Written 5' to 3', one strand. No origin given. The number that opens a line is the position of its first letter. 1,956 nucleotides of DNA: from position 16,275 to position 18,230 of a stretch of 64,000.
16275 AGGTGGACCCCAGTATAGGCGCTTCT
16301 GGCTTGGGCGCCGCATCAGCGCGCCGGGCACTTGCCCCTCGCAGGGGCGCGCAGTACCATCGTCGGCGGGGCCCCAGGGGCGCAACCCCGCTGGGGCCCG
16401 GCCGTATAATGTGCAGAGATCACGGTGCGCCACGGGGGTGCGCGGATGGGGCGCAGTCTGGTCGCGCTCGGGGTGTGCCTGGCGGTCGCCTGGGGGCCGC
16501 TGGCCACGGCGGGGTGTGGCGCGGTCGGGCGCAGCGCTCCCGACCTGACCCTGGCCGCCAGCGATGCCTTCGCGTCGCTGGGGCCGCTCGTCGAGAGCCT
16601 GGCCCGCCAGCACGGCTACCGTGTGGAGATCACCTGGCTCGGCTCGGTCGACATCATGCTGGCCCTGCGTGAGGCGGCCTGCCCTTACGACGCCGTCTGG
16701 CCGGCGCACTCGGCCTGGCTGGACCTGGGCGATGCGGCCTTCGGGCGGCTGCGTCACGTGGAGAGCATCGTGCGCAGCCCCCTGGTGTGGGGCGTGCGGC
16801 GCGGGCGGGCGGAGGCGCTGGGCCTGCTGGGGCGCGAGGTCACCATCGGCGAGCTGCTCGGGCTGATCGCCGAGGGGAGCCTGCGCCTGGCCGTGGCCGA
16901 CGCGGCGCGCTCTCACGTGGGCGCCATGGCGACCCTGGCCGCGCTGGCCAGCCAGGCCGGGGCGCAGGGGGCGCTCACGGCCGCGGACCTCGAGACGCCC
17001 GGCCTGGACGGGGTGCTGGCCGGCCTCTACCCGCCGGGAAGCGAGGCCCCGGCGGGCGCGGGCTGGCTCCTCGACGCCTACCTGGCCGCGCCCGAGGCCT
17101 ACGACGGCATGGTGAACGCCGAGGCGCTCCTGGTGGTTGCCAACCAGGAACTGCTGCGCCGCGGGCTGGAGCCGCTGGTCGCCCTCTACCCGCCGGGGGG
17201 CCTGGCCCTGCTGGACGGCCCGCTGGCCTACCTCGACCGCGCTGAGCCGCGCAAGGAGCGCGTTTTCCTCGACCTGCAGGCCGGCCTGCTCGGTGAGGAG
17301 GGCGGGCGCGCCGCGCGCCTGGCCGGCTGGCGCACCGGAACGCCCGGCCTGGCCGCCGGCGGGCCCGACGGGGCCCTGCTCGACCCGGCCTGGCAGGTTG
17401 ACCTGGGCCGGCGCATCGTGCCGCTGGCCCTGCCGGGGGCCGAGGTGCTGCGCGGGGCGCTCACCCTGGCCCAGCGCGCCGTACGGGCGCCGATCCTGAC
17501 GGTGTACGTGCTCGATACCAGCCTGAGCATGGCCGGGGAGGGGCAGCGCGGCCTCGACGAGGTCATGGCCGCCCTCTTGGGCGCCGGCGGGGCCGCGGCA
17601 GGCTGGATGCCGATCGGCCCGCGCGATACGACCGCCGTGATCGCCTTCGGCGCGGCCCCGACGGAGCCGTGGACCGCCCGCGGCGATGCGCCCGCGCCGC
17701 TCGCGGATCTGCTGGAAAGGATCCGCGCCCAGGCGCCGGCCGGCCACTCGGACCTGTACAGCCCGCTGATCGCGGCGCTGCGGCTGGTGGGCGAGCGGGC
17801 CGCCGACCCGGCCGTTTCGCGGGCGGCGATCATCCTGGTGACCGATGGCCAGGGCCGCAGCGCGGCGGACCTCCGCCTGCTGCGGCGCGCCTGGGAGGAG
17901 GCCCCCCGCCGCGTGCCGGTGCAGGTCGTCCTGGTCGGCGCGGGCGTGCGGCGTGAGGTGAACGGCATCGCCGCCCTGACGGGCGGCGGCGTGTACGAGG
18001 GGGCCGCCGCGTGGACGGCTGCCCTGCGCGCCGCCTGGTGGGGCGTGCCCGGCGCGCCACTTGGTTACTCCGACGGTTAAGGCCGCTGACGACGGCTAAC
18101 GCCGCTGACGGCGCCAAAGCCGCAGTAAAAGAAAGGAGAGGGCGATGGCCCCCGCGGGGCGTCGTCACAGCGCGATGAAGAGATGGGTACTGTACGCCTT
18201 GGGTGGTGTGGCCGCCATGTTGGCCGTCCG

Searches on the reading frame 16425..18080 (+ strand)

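Call 44: search_protein_families(library=pfam, proteins=[window:16425-18080:+], max_evalue=0.00001)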
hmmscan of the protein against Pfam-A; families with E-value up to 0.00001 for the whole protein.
window:16425-18080:+ (551 aa): 2 families
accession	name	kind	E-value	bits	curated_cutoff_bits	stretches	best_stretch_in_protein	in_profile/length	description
PF13531.11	SBP_bac_11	-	5.5e-11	43.1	25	1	44-303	5-227/227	Bacterial extracellular solute-binding protein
PF13519.12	VWA_2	-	1.3e-06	29.5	27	1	359-476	1-107/107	von Willebrand factor type A domain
